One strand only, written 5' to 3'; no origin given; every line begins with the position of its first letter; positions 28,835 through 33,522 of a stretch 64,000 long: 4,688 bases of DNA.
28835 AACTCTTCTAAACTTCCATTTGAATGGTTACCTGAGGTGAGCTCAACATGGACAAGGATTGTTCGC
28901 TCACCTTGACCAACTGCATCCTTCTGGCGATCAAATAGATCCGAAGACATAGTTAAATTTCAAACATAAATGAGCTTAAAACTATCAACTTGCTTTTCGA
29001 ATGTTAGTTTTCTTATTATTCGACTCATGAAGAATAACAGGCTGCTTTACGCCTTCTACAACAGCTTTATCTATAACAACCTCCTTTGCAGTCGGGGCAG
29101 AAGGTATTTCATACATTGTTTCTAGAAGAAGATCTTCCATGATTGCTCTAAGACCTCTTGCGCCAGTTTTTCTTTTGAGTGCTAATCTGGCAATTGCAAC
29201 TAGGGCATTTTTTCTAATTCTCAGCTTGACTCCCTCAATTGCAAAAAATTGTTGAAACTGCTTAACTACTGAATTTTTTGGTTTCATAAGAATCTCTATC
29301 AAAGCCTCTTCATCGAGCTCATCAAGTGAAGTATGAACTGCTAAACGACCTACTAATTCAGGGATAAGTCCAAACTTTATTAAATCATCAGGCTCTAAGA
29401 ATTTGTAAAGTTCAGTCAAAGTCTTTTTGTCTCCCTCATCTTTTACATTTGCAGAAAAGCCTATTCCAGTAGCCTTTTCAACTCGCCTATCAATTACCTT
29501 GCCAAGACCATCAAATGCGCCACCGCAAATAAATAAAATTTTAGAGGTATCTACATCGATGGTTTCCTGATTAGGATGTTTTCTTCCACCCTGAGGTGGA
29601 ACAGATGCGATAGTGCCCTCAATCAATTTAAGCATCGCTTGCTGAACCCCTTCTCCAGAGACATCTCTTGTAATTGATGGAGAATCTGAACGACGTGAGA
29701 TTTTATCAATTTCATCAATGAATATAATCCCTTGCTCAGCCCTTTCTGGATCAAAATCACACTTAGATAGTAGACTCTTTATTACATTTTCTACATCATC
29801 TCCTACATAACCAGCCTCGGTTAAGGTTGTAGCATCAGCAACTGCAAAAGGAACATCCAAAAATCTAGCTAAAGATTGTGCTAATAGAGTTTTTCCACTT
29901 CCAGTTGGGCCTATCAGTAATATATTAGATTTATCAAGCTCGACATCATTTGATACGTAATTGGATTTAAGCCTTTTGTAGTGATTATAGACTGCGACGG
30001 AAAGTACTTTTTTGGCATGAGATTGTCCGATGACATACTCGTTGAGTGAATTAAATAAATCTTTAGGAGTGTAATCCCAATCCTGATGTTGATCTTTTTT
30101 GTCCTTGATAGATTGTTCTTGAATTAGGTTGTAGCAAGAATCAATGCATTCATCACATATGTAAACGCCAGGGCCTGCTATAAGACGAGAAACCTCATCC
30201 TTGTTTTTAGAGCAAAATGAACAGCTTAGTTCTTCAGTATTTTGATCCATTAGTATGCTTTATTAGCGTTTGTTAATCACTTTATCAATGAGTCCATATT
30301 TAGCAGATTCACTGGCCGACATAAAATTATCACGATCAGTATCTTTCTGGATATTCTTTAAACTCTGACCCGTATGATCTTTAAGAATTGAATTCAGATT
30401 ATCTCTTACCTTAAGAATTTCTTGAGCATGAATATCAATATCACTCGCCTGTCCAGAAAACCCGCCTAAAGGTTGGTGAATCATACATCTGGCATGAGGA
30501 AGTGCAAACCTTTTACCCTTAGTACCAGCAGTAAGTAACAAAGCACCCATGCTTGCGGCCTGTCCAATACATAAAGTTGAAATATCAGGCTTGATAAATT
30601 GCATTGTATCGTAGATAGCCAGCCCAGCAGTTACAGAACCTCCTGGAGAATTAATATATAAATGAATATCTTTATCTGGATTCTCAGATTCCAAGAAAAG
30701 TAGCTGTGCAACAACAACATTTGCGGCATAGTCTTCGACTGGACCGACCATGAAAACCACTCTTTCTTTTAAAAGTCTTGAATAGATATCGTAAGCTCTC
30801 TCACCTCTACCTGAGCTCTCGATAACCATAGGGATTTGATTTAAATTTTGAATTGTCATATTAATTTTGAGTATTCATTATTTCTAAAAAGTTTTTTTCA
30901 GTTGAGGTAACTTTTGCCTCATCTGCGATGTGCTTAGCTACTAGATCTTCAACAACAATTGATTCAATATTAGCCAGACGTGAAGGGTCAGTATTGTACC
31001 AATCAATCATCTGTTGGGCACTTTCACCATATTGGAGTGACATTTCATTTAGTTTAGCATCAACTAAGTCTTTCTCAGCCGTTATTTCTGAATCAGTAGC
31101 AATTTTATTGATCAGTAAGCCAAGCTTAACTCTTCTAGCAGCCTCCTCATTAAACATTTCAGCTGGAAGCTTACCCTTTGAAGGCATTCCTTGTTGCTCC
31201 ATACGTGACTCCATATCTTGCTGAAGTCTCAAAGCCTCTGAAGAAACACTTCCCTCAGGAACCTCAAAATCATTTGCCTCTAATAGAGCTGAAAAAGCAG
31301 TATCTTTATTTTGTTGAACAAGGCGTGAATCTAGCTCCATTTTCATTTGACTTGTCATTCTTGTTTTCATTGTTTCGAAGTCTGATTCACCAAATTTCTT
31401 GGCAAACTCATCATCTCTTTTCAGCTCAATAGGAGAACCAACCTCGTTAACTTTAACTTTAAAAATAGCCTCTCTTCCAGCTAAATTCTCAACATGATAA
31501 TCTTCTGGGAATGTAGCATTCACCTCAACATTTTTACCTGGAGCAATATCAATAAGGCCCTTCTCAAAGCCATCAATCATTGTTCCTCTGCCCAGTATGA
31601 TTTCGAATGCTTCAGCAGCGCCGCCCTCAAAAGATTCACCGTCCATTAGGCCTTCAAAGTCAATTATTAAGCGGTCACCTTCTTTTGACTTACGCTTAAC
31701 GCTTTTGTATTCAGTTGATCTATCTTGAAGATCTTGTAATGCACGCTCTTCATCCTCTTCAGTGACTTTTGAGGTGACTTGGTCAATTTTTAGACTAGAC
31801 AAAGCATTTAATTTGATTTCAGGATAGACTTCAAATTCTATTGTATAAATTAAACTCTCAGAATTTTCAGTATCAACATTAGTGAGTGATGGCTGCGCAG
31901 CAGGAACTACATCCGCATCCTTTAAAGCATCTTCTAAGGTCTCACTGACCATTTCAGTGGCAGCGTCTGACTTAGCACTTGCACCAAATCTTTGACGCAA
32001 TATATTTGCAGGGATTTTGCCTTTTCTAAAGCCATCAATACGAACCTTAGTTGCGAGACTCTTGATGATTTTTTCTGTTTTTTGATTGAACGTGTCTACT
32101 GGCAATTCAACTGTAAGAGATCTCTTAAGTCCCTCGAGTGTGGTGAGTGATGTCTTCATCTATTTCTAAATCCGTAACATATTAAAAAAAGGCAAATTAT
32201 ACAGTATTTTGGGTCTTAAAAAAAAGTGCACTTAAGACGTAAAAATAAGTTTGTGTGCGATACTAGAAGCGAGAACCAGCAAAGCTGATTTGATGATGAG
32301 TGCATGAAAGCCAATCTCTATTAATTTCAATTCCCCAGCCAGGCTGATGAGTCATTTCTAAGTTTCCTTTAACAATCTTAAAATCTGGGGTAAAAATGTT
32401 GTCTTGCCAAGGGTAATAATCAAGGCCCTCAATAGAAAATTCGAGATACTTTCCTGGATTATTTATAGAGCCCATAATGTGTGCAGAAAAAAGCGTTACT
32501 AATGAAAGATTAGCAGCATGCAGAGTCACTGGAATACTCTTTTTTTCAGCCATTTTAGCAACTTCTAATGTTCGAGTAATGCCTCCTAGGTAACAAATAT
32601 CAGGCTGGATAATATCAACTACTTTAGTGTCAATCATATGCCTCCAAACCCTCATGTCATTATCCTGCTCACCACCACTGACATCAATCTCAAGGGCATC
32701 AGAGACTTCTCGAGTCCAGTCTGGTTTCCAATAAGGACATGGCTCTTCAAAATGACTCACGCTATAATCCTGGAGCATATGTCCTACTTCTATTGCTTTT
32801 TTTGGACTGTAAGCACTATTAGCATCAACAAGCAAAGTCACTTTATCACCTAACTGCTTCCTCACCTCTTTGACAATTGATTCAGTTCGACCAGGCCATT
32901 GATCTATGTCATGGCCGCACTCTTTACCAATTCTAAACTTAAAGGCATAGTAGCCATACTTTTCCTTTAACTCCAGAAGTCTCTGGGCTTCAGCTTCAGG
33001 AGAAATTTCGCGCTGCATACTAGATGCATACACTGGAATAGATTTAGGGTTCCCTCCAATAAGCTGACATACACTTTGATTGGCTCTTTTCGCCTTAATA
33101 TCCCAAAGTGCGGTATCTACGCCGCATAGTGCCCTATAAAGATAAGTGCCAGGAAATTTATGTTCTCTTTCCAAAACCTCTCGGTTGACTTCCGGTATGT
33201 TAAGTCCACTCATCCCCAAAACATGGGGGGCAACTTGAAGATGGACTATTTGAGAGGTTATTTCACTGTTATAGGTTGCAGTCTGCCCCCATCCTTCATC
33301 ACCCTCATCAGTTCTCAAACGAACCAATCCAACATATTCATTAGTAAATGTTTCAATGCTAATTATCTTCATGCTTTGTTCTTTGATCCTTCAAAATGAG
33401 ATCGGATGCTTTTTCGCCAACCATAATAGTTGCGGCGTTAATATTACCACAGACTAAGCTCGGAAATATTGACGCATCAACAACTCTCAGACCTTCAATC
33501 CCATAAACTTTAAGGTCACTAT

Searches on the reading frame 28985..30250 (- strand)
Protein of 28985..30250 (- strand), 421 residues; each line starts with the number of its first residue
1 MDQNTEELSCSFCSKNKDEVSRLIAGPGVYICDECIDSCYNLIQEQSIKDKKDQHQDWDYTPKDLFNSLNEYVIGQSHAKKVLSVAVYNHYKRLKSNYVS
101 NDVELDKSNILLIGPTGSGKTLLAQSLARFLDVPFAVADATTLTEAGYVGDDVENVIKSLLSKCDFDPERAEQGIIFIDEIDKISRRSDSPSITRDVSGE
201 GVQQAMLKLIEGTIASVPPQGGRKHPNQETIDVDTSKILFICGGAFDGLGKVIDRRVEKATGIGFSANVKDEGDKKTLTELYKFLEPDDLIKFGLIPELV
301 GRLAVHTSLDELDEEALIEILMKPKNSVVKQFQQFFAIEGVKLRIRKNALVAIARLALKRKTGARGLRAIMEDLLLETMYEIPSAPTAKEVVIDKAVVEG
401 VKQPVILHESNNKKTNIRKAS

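Call 8: search_protein_families(library=pfam, proteins=[window:28985-30250:-])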
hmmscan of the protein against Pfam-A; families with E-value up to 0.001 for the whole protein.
window:28985-30250:- (421 aa): 11 families
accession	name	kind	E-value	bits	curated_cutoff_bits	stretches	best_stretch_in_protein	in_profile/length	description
PF07724.20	AAA_2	-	9e-29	101.1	27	1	107-304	3-164/166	AAA domain (Cdc48 subfamily)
PF06689.19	zf-C4_ClpX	-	2.5e-17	62.9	27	1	9-45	2-39/39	ClpX C4-type zinc finger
PF00004.35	AAA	-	6.4e-16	59.4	21.2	1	110-215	1-97/131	ATPase family associated with various cellular activities (AAA)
PF10431.15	ClpB_D2-small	-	1.8e-07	31.5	21.9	1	312-386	1-71/81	C-terminal, D2-small domain, of ClpB protein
PF07728.20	AAA_5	-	1.8e-06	28.4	22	1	109-186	1-80/139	AAA domain (dynein-related subfamily)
PF05496.18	RuvB_N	-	9.1e-06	26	27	1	68-187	5-99/159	Holliday junction DNA helicase RuvB P-loop domain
PF12775.13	AAA_7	-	9.2e-06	25.7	25.8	1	95-182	21-110/181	P-loop containing dynein motor region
PF01078.27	Mg_chelatase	-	1.1e-05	25.4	20.3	0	108-131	23-46/207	Magnesium chelatase, subunit ChlI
PF13401.12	AAA_22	-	3.6e-05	24.5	27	1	106-163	4-61/130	AAA domain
PF00493.29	MCM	-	0.00021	20.9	23.3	1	63-187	16-136/224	MCM P-loop domain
PF00158.32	Sigma54_activat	-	0.00039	20.6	20.2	0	102-128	17-43/168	Sigma-54 interaction domain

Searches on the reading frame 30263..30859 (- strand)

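Call 8: search_protein_families(library=pfam, proteins=[window:30263-30859:-])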
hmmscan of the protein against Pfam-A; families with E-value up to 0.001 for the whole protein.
window:30263-30859:- (198 aa): 1 family
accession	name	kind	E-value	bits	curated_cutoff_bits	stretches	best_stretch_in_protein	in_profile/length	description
PF00574.28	CLP_protease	-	3.2e-87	291.5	20.2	1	18-197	2-181/182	Clp protease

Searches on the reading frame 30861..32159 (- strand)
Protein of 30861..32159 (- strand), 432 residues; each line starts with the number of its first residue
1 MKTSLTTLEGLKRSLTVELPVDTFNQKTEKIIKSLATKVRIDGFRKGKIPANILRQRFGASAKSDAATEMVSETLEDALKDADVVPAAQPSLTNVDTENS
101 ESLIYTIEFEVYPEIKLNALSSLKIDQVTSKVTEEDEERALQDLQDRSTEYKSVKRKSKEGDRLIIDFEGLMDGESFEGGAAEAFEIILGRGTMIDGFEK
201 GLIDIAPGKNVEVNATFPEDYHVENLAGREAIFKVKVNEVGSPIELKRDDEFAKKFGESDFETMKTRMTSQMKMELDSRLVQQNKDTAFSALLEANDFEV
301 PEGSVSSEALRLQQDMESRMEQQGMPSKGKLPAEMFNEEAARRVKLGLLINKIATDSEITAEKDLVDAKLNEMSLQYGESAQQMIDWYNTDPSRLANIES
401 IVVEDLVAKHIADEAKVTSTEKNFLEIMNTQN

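Call 8: search_protein_families(library=pfam, proteins=[window:30861-32159:-])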
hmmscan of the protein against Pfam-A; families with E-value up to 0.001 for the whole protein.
window:30861-32159:- (432 aa): 3 families
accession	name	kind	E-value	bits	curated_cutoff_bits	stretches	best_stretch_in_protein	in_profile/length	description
PF05697.18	Trigger_N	-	2.1e-37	129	22.2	1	1-143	1-143/144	Bacterial trigger factor protein (TF)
PF05698.19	Trigger_C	-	7e-26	91.6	22.7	1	262-412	3-161/162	Bacterial trigger factor protein (TF) C-terminus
PF00254.34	FKBP_C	-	3e-13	50.3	21.1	1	155-237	2-93/94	FKBP-type peptidyl-prolyl cis-trans isomerase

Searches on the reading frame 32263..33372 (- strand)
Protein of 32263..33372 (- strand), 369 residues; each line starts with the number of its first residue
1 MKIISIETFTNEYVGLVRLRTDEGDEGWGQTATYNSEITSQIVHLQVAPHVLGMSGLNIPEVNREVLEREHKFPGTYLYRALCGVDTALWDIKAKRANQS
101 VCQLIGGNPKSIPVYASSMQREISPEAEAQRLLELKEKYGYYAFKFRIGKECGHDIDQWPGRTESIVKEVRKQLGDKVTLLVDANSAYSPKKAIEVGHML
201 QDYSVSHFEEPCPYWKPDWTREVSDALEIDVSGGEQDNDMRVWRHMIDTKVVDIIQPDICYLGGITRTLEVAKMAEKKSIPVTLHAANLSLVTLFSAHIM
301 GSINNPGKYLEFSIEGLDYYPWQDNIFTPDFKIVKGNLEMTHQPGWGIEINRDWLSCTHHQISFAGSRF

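Call 8: search_protein_families(library=pfam, proteins=[window:32263-33372:-])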
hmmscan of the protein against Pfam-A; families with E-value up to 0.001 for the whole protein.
window:32263-33372:- (369 aa): 2 families
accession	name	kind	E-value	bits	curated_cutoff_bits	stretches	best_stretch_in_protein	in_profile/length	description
PF13378.12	MR_MLE_C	-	1.4e-49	169.3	29.4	1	130-353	4-218/219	Enolase C-terminal domain-like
PF02746.21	MR_MLE_N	-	2.1e-15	57.4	22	1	4-106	18-117/117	Mandelate racemase / muconate lactonizing enzyme, N-terminal domain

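Call 17: search_protein_families(library=ncbifam, proteins=[window:32263-33372:-], max_evalue=1e-10)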
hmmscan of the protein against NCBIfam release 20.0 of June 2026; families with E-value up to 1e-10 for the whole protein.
window:32263-33372:- (369 aa): 10 families
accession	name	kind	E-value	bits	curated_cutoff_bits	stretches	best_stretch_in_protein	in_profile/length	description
NF040790.2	glucon_galact_dh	equivalog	3.5e-39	134.7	750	1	15-355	26-366/390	bifunctional D-gluconate/D-galactonate dehydratase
NF010624.0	PRK14017.1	equivalog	3e-36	125.3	311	1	1-355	1-357/382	galactonate dehydratase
NF040866.1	AraD_Arch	equivalog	1.3e-33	116.5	650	1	16-352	36-363/372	arabinonate dehydratase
NF047820.1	TalGalacDh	equivalog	9e-33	113.7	500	1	16-359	40-365/371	L-talarate/galactarate dehydratase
NF043051.1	ManoateDhtManD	equivalog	1.5e-32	112.9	550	2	163-353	191-378/403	D-mannonate dehydratase ManD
NF011654.0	PRK15072.1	subfamily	1.4e-29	103.2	430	1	163-353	192-379/404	D-galactonate dehydratase family protein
TIGR02534.1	mucon_cyclo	subfamily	8.1e-26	90.9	334.95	1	5-356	20-363/368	muconate/chloromuconate family cycloisomerase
NF011968.0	PRK15440.1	equivalog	1.9e-21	76.4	393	1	17-354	62-387/395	L-rhamnonate dehydratase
NF043002.1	HProlDhtase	equivalog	7.1e-20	71.2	500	1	45-355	70-359/366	cis-3-hydroxy-L-proline dehydratase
TIGR01928.1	menC_lowGC_arch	equivalog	5.4e-14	52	200.65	1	5-282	14-278/325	o-succinylbenzoate synthase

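Call 75: search_solved_structures(query=window:32263-33372:-, max_evalue=1e-25)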
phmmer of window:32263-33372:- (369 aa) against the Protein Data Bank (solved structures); distinct sequences matched with E-value up to 1e-25: 8.
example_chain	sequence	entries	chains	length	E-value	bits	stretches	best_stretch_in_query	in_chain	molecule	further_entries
3t8q_A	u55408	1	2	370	2.4e-143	480.7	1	1-363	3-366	Mandelate racemase/muconate lactonizing enzyme family protein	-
3u4f_A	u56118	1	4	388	1.6e-141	474.7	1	1-363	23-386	Mandelate racemase/muconate lactonizing enzyme family protein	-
3tcs_A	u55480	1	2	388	4.2e-137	460.2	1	1-363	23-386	Racemase, putative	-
3t9p_A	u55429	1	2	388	8.8e-130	436.1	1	1-363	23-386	Mandelate racemase/muconate lactonizing enzyme family protein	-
3bjs_A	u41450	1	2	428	7.4e-36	127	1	16-352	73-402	Mandelate racemase/muconate lactonizing enzyme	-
5olc_A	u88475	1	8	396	2.4e-33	118.7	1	13-355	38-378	Galactonate dehydratase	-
3n4e_A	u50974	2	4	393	9e-29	103.7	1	16-362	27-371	Mandelate racemase/muconate lactonizing enzyme, C-terminal domain protein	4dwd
4ggb_A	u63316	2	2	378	4.2e-26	94.9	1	16-356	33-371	Putative uncharacterized protein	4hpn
